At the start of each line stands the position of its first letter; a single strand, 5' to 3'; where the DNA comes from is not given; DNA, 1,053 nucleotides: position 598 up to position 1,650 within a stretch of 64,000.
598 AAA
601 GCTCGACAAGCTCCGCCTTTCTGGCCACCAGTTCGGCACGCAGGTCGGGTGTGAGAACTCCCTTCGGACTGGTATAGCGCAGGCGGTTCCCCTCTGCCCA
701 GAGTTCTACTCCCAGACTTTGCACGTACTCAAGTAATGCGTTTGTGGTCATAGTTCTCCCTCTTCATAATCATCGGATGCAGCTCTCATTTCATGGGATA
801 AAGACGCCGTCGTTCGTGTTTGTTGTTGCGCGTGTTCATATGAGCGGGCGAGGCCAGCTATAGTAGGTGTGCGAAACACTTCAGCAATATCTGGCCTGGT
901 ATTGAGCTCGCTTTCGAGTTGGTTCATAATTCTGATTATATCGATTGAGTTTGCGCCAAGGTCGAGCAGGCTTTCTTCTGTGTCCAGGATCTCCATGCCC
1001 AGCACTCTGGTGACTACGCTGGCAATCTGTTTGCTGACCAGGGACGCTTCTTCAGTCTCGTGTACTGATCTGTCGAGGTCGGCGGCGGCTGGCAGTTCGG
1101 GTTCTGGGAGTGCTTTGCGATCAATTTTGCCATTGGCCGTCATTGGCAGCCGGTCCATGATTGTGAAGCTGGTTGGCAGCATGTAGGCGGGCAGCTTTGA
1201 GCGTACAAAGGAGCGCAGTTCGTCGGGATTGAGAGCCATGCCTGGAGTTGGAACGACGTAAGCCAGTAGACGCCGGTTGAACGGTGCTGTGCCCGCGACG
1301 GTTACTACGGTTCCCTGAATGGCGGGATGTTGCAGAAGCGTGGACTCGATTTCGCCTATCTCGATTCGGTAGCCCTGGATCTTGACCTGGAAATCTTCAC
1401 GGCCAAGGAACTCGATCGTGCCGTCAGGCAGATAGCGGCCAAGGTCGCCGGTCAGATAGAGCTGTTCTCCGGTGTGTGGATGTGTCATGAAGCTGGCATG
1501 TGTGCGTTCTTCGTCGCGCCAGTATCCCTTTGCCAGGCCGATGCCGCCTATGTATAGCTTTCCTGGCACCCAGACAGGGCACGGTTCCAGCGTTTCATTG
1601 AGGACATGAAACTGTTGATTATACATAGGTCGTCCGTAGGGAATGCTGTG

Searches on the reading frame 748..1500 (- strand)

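Call 72: search_protein_families(library=pfam, proteins=[window:748-1500:-], max_evalue=0.01)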
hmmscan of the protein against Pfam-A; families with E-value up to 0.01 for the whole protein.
window:748-1500:- (250 aa): 2 families
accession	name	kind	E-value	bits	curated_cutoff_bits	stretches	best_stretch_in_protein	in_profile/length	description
PF13193.12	AMP-binding_C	-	2.3e-13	51.3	24.5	1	50-125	1-76/76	AMP-binding enzyme C-terminal domain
PF00550.31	PP-binding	-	3.8e-11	43.5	20.8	1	158-219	2-65/67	Phosphopantetheine attachment site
